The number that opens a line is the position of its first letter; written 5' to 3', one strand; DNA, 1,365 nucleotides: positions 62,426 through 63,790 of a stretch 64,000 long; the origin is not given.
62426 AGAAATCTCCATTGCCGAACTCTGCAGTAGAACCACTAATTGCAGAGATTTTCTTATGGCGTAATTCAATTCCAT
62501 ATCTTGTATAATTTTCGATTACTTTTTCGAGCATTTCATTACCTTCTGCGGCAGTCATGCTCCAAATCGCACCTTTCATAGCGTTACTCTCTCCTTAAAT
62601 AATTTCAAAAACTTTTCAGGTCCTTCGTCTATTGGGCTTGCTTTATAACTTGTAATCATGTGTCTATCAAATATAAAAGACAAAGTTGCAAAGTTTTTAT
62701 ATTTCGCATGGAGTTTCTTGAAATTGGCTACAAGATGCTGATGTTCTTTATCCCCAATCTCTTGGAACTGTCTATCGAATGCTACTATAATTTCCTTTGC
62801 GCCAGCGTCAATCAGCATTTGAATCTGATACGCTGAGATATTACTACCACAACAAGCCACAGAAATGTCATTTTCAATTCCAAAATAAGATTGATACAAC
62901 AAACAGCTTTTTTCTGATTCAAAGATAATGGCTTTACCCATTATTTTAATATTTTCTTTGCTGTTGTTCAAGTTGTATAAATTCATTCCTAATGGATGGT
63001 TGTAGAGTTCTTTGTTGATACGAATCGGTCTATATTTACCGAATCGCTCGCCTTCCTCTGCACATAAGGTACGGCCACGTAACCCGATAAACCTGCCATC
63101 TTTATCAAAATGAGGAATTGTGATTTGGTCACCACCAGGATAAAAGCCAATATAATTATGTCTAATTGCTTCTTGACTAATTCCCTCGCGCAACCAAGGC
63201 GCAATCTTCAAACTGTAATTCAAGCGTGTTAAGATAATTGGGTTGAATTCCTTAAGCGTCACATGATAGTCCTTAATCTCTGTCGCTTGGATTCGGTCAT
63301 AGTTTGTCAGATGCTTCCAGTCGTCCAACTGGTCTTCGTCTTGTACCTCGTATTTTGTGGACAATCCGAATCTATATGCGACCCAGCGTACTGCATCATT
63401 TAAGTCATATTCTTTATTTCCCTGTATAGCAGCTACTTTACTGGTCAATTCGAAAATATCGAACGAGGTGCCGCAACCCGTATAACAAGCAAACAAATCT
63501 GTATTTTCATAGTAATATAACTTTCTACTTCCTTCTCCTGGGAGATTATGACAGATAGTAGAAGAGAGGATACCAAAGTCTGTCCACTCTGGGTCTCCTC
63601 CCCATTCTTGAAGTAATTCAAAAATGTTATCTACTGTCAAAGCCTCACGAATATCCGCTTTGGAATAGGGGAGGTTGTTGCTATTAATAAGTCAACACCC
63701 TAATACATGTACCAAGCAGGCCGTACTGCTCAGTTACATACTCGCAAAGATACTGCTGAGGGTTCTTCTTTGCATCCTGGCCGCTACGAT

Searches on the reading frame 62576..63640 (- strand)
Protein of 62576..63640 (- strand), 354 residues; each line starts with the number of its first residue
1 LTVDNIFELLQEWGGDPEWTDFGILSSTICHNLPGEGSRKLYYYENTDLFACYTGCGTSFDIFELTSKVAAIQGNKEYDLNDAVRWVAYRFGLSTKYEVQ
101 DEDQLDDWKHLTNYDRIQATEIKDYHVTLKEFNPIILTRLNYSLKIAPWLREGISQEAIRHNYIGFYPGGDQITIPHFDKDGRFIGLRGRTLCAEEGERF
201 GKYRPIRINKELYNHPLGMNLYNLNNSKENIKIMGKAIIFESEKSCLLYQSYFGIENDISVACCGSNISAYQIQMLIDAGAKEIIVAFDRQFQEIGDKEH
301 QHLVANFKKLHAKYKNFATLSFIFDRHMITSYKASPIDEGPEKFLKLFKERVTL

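Call 8: search_protein_families(library=pfam, proteins=[window:62576-63640:-], max_evalue=0.01)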
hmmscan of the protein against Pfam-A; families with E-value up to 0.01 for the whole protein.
window:62576-63640:- (354 aa): 0 families

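Call 44: search_protein_families(library=ncbifam, proteins=[window:62576-63640:-], max_evalue=0.01)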
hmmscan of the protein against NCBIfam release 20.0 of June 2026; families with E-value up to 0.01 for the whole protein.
window:62576-63640:- (354 aa): 2 families
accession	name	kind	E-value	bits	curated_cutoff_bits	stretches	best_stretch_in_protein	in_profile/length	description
NF006382.0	PRK08624.1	equivalog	6.1e-70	235.9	440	1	2-349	12-358/373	hypothetical protein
TIGR01391.1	dnaG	equivalog_domain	7.9e-09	34.9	283.6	1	172-289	201-307/414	DNA primase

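Call 115: find_encoding_contigs(protein=window:62576-63640:-, flank=10000, max_places=4)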
Protein window:62576-63640:- (354 aa): 24 contigs read that carry it; 4 places shown.
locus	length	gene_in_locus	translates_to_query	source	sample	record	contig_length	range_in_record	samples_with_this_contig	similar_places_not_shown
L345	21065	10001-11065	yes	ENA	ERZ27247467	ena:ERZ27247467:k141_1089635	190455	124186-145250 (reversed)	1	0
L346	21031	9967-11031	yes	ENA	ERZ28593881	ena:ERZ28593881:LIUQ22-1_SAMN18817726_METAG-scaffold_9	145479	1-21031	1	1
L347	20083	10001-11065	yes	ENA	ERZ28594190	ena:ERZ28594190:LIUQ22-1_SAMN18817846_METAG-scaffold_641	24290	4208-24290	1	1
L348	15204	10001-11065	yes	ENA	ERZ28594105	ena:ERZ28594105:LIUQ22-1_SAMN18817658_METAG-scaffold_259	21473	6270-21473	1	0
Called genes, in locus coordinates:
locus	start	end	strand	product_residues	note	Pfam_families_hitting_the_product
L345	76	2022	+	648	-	PF22745:Nlig-Ia (weak), PF01653:DNA_ligase_aden, PF03120:OB_DNA_ligase, PF12738:PTCB-BRCT (faint), PF00533:BRCT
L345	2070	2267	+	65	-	-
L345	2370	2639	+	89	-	-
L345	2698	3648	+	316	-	PF01541:GIY-YIG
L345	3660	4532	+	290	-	PF00303:Thymidylat_synt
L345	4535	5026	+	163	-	PF00186:DHFR_1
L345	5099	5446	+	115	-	-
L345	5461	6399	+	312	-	PF27337:YorF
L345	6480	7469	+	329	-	PF13479:AAA_24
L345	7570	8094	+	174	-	PF26927:Phage_SPbeta_YorH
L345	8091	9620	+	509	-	PF00772:DnaB (weak), PF03796:DnaB_C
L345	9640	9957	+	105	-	-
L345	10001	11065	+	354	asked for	-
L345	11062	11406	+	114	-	-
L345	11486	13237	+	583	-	PF01368:DHH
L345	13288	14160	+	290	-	PF18013:Phage_lysozyme2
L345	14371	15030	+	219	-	PF13328:HD_4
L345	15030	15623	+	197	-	-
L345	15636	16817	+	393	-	PF05970:PIF1, PF13245:AAA_19, PF13604:AAA_30, PF01443:Viral_helicase1, PF13538:UvrD_C_2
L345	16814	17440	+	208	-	-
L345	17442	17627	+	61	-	-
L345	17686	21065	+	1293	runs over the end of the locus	PF02811:PHP, PF07733:DNA_pol3_alpha, PF17657:DNA_pol3_finger, PF14579:HHH_6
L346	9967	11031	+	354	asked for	-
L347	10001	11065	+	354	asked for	-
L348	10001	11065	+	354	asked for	-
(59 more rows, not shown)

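Call 116: list_cluster_members(proteins=[L345:76-2022:+])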
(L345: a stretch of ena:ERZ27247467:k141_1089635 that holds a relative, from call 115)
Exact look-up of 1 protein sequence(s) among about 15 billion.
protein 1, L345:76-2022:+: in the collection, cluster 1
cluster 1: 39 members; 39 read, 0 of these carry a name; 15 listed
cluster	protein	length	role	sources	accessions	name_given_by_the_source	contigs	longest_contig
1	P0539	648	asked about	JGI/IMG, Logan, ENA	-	-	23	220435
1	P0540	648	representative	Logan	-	-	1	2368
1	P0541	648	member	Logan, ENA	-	-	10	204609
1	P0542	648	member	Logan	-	-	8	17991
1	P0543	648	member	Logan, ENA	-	-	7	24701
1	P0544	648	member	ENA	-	-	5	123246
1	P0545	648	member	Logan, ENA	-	-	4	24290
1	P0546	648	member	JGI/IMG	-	-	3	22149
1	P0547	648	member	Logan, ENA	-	-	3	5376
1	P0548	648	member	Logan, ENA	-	-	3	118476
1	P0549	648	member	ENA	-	-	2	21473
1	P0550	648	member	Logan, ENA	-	-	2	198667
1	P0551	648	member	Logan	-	-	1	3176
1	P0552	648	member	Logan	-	-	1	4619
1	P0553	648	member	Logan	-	-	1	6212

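Call 117: find_encoding_contigs(protein=P0539, flank=10000, max_places=4)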
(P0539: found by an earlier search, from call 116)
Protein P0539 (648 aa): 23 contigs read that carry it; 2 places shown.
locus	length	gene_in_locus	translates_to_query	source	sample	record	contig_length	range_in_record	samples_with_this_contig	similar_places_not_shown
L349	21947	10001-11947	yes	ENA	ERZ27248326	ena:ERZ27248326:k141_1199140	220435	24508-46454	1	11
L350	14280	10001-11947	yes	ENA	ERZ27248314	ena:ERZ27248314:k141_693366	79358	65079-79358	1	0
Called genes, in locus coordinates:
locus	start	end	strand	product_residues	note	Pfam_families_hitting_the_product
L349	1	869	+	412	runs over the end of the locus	PF13638:PIN_4, PF02562:PhoH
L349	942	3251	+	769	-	PF08291:Peptidase_M15_3, PF05951:Peptidase_M15_2, PF18013:Phage_lysozyme2, PF01510:Amidase_2, PF08239:SH3_3 (weak)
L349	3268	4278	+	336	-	PF25309:ELLD, PF06347:SH3_4 (faint), PF08239:SH3_3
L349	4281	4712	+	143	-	-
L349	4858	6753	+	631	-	PF02518:HATPase_c, PF13589:HATPase_c_3 (faint), PF00204:DNA_gyraseB, PF01751:Toprim, PF00986:DNA_gyraseB_C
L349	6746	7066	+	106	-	-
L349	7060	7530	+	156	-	PF00075:RNase_H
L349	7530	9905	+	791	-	PF00521:DNA_topoisoIV, PF03989:DNA_gyraseA_C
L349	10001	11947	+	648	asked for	PF22745:Nlig-Ia (weak), PF01653:DNA_ligase_aden, PF03120:OB_DNA_ligase, PF12738:PTCB-BRCT (faint), PF00533:BRCT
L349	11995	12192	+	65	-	-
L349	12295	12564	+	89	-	-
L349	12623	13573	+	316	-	PF01541:GIY-YIG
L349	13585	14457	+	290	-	PF00303:Thymidylat_synt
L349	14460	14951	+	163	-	PF00186:DHFR_1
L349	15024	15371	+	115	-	-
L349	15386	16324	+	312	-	PF27337:YorF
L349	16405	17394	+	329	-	PF13479:AAA_24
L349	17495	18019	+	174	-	PF26927:Phage_SPbeta_YorH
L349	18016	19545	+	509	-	PF00772:DnaB (weak), PF03796:DnaB_C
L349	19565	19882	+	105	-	-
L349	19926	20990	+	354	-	-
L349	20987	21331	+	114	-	-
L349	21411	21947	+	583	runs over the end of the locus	PF01368:DHH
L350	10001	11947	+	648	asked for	PF22745:Nlig-Ia (weak), PF01653:DNA_ligase_aden, PF03120:OB_DNA_ligase, PF12738:PTCB-BRCT (faint), PF00533:BRCT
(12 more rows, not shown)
